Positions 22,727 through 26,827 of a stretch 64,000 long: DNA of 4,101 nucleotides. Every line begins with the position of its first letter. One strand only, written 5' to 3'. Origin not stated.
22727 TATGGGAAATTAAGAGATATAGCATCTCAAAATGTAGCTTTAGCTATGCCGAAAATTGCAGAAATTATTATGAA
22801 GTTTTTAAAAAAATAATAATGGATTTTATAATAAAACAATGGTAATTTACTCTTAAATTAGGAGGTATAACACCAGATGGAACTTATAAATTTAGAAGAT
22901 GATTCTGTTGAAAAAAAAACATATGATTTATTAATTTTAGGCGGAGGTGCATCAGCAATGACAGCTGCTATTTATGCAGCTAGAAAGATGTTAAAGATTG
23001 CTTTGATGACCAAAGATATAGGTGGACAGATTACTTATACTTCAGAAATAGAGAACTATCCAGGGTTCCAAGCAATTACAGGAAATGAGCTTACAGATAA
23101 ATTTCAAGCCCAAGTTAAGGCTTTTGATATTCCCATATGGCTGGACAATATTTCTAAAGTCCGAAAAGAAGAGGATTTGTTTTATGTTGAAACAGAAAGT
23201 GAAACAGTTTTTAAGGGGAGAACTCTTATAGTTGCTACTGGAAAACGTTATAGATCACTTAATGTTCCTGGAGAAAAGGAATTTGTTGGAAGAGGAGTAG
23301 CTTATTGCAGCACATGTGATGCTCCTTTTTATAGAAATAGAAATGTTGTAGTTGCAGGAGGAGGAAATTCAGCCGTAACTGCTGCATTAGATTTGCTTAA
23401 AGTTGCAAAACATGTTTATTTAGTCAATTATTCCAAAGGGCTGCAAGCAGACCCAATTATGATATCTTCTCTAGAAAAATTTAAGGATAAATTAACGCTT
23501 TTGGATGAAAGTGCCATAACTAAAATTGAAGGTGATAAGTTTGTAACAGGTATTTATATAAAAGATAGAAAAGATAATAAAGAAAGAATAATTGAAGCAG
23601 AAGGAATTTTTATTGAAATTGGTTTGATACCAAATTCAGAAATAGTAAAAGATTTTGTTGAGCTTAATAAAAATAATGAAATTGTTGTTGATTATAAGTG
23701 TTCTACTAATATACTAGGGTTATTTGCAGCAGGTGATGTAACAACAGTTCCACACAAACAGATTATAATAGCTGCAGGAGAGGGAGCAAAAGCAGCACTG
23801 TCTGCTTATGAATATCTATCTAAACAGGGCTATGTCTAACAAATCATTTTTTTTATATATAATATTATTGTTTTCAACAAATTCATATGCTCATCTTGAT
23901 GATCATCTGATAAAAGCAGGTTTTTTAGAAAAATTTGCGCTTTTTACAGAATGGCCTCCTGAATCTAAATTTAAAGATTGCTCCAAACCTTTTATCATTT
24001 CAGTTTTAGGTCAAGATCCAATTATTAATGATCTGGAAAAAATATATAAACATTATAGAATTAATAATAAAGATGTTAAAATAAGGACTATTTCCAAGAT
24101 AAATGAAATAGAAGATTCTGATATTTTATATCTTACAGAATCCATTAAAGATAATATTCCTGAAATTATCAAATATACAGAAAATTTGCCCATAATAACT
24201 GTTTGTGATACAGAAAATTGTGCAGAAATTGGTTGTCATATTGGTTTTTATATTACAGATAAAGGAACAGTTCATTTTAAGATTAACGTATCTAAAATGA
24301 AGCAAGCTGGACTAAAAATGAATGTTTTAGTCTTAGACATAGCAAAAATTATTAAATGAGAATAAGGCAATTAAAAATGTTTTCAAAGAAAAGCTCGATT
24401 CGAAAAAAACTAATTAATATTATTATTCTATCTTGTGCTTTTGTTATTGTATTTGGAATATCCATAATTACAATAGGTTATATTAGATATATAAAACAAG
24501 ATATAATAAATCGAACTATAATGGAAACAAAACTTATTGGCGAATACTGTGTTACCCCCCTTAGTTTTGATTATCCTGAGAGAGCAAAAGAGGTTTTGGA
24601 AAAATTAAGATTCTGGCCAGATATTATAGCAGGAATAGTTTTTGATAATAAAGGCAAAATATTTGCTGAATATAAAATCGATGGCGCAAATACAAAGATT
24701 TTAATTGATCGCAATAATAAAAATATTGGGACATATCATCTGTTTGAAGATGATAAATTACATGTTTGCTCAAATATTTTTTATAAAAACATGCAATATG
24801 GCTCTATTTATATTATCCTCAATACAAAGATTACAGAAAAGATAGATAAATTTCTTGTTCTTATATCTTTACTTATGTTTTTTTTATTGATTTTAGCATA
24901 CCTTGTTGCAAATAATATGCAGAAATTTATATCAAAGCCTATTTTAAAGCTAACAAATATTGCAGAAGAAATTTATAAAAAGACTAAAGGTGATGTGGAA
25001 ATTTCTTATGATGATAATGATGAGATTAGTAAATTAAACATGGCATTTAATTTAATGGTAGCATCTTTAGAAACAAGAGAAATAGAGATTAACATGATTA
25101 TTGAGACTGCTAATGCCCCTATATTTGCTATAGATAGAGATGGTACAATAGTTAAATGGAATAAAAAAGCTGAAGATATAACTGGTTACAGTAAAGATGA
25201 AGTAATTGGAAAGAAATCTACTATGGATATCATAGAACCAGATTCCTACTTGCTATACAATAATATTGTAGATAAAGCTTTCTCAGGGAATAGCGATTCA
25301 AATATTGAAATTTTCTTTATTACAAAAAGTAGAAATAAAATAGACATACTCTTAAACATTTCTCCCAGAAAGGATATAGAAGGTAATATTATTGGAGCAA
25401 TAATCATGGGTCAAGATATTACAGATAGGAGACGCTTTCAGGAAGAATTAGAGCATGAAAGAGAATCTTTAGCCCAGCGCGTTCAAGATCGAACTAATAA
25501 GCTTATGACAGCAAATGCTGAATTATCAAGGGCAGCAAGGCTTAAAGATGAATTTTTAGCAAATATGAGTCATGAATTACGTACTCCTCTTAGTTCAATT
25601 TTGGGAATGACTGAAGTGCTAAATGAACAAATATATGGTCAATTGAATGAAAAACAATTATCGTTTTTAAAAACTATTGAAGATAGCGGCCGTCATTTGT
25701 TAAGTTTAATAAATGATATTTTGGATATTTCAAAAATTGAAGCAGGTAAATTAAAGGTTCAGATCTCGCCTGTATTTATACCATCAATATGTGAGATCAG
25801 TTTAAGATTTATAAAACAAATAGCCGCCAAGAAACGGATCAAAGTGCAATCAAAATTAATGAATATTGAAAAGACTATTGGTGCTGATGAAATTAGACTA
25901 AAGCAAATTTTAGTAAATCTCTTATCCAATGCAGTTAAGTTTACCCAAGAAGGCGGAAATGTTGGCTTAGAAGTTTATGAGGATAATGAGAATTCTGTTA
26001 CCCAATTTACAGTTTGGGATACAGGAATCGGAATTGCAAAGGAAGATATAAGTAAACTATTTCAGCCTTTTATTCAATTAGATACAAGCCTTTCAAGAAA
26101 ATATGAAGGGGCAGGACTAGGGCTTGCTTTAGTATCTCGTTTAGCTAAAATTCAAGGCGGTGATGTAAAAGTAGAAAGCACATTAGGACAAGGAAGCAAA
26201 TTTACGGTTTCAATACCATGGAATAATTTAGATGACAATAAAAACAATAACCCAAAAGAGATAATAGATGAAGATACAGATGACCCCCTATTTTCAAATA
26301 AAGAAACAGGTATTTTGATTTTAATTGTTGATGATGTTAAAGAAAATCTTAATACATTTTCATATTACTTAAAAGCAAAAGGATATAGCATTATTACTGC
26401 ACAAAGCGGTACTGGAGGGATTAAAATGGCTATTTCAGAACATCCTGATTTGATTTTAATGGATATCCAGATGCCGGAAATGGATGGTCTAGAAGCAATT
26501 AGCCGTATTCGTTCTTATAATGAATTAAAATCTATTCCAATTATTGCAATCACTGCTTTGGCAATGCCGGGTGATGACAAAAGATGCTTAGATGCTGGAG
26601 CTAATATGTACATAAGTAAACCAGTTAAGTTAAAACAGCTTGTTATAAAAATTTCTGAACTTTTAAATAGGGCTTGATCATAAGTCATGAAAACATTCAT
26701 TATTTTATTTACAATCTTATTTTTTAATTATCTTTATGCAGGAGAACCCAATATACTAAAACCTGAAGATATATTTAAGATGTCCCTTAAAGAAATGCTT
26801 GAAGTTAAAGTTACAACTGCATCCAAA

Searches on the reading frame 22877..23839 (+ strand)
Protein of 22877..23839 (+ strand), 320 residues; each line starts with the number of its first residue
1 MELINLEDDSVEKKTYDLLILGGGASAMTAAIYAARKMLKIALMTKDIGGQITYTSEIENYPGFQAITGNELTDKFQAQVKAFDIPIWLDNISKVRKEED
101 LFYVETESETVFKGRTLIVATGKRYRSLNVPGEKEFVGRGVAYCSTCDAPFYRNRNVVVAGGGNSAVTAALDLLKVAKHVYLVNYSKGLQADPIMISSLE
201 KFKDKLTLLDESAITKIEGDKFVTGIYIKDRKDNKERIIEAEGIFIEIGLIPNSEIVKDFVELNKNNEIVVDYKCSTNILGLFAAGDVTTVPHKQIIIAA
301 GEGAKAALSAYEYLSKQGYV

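Call 41: search_protein_families(library=pfam, proteins=[window:22877-23839:+], max_evalue=0.001)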
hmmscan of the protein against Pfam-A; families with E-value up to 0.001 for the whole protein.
window:22877-23839:+ (320 aa): 7 families
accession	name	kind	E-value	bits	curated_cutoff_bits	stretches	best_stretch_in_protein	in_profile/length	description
PF07992.20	Pyr_redox_2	-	8e-39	134.2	26.1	1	16-301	1-289/291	Pyridine nucleotide-disulphide oxidoreductase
PF13738.12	Pyr_redox_3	-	1.9e-23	83.6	30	1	65-286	76-305/305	Pyridine nucleotide-disulphide oxidoreductase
PF12831.13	FAD_oxidored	-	2.1e-07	31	27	1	17-54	1-40/416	FAD dependent oxidoreductase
PF00070.33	Pyr_redox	-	2.5e-06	28.3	22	1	156-229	1-80/82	Pyridine nucleotide-disulphide oxidoreductase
PF00890.30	FAD_binding_2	-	3.4e-06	27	20.4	0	17-47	1-31/414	FAD binding domain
PF03486.20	HI0933_like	-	3.1e-05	24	50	0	17-46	2-31/244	HI0933-like protein Rossmann domain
PF01946.23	Thi4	-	0.00017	21.3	26.2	0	11-48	13-51/235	Thi4 family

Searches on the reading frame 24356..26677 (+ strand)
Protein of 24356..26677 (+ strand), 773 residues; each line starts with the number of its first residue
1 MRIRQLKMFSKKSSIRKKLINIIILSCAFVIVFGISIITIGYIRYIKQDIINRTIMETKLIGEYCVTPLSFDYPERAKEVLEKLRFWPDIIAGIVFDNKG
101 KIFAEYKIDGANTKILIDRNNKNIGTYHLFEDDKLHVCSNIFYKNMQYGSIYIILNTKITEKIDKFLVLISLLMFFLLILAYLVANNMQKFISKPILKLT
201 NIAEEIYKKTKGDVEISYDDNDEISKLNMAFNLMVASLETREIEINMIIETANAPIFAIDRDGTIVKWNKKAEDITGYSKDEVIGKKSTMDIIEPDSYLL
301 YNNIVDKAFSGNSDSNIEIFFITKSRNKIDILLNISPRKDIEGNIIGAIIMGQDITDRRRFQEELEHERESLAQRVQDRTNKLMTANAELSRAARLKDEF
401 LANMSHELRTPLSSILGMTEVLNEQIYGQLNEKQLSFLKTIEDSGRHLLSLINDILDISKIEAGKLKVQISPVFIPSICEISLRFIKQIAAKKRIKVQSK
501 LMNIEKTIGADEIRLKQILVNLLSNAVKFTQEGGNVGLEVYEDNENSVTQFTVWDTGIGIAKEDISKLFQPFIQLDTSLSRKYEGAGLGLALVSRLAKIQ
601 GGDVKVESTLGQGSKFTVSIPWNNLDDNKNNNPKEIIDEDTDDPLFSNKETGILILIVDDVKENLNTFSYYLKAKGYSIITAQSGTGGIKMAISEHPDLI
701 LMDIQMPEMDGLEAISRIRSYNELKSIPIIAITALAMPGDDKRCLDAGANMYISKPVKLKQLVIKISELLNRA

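Call 41: search_protein_families(library=pfam, proteins=[window:24356-26677:+], max_evalue=0.001)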
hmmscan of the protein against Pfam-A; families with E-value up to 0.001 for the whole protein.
window:24356-26677:+ (773 aa): 10 families
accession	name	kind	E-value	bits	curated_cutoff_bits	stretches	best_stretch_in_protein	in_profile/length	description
PF00072.30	Response_reg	-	9.2e-27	93.9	30.2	1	655-766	1-110/111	Response regulator receiver domain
PF02518.31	HATPase_c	-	1.1e-26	93.9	26.4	1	511-622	2-109/111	Histidine kinase-, DNA gyrase B-, and HSP90-like ATPase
PF00512.31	HisKA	-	6.7e-23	81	26.9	1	397-464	2-66/66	His Kinase A (phospho-acceptor) domain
PF00989.32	PAS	-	3.7e-21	75.7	22.6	1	248-355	6-113/113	PAS fold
PF13426.13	PAS_9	-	3.6e-15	56.5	27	1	256-357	4-103/103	PAS domain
PF08448.16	PAS_4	-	1.4e-13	51.5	23.1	1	251-360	3-110/110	PAS fold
PF13188.13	PAS_8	-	6.5e-07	29.5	21.8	1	247-296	5-53/65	PAS domain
PF17152.10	CHASE8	-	5.4e-06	27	27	1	59-153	14-101/102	Periplasmic sensor domain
PF08447.18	PAS_3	-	3.4e-05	24.5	25.6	1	265-346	1-83/89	PAS fold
PF00672.30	HAMP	-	0.00019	22.1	25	1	191-239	5-52/53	HAMP domain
